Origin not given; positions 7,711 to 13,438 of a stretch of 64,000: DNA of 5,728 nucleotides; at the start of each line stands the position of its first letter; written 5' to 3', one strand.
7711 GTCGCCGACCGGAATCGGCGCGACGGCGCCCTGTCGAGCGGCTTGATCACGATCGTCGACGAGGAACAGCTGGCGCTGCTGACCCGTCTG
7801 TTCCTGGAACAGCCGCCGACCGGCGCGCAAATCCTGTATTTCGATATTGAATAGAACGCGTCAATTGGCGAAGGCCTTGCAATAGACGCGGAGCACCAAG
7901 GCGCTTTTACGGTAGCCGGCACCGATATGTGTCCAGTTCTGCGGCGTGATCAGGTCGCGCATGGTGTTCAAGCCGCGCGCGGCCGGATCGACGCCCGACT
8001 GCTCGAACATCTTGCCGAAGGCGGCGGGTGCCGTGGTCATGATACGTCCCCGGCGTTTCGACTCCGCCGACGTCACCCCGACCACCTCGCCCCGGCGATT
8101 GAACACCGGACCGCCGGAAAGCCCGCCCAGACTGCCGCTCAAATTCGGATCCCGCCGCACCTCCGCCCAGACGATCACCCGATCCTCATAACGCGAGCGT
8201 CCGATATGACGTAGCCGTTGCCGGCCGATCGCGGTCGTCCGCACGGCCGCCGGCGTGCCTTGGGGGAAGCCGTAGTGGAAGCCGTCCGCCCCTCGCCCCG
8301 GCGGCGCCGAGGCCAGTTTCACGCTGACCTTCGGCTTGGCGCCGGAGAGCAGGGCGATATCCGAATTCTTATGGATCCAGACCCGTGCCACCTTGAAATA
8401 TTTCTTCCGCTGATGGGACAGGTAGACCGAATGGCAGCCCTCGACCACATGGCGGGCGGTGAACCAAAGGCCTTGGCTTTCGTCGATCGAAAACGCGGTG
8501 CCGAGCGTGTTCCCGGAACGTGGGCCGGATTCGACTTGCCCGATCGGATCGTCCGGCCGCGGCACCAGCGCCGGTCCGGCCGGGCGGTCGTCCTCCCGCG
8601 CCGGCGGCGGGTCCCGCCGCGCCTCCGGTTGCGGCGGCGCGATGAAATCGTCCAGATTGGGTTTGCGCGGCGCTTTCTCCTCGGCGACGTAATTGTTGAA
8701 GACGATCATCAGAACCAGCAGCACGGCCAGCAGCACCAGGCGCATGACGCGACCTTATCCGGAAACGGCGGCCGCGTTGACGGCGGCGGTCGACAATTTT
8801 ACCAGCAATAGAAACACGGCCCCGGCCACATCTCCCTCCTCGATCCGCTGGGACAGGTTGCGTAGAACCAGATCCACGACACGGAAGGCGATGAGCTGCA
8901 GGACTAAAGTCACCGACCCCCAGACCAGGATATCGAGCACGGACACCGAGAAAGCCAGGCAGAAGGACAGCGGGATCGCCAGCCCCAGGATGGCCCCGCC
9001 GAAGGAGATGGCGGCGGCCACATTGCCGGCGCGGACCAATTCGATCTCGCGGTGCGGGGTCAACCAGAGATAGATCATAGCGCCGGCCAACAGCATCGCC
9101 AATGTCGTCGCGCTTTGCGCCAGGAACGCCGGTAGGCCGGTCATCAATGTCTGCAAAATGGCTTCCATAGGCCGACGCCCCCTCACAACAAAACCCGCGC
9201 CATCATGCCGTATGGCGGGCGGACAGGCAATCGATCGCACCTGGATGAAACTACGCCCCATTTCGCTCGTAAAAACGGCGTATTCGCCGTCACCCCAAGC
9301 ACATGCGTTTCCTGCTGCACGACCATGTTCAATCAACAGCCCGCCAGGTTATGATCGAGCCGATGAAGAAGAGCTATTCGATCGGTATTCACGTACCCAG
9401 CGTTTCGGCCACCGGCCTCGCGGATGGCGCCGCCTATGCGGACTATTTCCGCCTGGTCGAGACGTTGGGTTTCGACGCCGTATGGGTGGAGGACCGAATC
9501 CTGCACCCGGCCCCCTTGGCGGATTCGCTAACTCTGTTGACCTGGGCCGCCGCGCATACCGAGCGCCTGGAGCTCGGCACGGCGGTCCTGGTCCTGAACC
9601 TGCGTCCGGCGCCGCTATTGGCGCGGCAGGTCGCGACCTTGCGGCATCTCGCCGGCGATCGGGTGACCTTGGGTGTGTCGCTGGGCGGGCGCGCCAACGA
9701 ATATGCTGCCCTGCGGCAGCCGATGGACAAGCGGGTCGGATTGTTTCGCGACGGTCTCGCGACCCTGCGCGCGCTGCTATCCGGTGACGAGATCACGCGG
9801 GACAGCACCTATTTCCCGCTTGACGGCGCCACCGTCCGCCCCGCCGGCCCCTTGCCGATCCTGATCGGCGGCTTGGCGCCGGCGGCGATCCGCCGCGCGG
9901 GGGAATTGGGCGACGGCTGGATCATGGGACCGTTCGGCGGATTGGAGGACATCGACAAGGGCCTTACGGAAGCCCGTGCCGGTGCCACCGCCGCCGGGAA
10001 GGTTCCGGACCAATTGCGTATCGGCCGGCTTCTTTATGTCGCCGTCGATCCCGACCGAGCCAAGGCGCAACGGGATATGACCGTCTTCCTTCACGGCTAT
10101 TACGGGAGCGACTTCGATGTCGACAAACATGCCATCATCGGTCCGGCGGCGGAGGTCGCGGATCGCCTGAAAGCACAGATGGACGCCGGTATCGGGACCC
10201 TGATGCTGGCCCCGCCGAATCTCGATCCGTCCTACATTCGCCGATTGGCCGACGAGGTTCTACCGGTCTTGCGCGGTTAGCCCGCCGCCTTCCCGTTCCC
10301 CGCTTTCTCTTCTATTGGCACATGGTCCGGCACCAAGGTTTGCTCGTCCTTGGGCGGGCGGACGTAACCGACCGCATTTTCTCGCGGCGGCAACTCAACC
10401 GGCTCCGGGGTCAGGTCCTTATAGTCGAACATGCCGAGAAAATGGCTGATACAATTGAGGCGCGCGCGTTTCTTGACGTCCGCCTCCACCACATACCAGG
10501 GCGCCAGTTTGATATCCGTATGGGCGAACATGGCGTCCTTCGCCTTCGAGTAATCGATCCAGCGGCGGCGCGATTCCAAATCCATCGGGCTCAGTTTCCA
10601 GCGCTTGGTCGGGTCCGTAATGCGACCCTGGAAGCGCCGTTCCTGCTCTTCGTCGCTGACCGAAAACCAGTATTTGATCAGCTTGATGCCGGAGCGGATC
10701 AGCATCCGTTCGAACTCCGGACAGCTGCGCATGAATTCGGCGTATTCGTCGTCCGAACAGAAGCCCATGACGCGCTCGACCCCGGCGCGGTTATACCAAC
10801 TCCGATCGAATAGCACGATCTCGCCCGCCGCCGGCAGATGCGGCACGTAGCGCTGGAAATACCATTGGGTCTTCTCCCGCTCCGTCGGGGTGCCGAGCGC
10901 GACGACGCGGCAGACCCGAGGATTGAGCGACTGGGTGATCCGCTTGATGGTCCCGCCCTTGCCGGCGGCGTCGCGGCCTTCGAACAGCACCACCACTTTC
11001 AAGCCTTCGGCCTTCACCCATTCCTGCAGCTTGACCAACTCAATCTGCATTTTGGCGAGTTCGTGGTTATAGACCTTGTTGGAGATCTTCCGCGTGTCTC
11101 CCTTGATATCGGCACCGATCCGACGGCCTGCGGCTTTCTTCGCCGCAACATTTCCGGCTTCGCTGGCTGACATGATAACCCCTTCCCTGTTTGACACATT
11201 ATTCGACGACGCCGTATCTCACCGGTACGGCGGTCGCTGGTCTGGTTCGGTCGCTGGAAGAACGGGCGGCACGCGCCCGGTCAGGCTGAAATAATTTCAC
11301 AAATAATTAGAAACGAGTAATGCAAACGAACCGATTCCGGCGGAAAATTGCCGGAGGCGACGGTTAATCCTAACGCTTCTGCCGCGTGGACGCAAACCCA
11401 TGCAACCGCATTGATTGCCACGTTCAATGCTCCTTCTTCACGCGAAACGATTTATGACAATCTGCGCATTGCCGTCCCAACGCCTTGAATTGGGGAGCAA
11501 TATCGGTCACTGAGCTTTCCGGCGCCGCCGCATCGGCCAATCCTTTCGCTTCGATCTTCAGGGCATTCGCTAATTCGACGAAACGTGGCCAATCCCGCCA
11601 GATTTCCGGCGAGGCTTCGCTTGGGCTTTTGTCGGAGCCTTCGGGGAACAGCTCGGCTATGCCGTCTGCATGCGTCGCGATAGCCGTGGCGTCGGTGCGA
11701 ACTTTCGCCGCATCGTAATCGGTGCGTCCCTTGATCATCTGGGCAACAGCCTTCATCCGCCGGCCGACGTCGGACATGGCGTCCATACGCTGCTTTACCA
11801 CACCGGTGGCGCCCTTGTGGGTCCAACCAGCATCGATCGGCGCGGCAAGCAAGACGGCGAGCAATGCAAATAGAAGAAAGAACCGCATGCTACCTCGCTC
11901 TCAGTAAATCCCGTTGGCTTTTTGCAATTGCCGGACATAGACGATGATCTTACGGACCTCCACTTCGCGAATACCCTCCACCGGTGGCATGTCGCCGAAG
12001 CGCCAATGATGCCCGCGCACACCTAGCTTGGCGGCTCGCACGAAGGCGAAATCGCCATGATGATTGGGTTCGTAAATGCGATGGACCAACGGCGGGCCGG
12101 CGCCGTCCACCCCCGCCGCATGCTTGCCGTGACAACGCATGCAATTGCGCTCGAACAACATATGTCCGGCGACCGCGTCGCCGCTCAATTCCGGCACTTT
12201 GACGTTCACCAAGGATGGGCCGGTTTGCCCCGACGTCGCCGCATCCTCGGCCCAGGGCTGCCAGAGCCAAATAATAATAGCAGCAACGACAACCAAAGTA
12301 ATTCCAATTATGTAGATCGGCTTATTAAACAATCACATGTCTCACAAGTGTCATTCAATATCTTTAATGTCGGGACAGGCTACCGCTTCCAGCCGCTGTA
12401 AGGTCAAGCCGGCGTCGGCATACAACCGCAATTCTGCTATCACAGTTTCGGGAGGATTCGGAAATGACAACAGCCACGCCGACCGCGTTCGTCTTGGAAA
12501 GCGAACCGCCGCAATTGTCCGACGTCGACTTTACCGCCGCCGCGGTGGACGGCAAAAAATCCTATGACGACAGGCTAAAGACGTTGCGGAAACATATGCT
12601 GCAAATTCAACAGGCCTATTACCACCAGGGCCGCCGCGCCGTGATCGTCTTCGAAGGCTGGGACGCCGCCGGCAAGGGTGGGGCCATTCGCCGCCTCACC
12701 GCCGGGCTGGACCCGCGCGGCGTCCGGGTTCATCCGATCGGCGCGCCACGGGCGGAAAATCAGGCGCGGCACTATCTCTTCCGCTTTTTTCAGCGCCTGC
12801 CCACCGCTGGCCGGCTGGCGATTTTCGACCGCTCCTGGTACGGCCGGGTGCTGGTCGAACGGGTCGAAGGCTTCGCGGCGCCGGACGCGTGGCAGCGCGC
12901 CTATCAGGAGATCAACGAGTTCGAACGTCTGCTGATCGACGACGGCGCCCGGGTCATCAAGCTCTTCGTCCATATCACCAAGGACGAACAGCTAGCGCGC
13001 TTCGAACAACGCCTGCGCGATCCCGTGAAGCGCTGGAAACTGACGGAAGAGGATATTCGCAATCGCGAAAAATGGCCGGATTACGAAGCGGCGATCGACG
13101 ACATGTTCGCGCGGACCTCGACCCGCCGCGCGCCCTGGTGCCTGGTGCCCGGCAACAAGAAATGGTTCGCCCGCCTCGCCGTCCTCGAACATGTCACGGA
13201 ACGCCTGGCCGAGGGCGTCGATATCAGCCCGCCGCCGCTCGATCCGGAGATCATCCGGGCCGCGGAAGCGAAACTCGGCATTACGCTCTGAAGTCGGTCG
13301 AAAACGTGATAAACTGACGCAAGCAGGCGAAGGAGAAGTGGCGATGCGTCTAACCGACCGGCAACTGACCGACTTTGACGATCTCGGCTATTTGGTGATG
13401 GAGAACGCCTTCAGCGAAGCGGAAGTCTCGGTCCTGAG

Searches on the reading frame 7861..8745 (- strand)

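Call 40: search_protein_families(library=pfam, proteins=[window:7861-8745:-], max_evalue=0.001)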
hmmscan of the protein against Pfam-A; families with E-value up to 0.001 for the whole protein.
window:7861-8745:- (294 aa): 2 families
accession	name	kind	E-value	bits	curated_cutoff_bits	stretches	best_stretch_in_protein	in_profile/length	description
PF13365.12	Trypsin_2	-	1.3e-11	45.8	27.6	1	82-224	1-144/144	Trypsin-like peptidase domain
PF00089.32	Trypsin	-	1.2e-05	25.7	20.6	1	82-230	27-200/220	Trypsin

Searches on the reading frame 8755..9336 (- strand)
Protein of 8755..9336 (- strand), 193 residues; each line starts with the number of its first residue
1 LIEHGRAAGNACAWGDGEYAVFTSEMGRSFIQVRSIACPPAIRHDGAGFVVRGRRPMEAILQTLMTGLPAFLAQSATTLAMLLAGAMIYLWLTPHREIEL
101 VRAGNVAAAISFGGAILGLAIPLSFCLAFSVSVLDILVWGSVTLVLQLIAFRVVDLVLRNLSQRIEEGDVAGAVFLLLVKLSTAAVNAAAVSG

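Call 40: search_protein_families(library=pfam, proteins=[window:8755-9336:-], max_evalue=0.001)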
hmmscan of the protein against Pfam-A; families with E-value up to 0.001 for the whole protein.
window:8755-9336:- (193 aa): 1 family
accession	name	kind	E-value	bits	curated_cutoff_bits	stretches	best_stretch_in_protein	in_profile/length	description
PF03994.20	DUF350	-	2.5e-33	115.4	26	1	64-191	2-133/133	Domain of Unknown Function (DUF350)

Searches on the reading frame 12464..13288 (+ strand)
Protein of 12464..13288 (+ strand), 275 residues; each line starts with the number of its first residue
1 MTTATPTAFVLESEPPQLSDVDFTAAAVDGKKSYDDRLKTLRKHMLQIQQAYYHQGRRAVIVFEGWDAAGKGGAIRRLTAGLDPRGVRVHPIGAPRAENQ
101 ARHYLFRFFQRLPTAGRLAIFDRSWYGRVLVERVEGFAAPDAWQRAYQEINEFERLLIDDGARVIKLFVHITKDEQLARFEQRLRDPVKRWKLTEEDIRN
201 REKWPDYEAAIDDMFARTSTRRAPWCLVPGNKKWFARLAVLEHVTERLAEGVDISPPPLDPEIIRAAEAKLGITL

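Call 68: search_protein_families(library=pfam, proteins=[window:12464-13288:+], max_evalue=0.00001)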
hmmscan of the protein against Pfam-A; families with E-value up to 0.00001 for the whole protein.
window:12464-13288:+ (275 aa): 1 family
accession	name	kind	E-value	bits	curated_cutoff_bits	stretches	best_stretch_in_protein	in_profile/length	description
PF03976.20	PPK2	-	1.9e-85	286.5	22.3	1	31-249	4-222/229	Polyphosphate kinase 2 (PPK2)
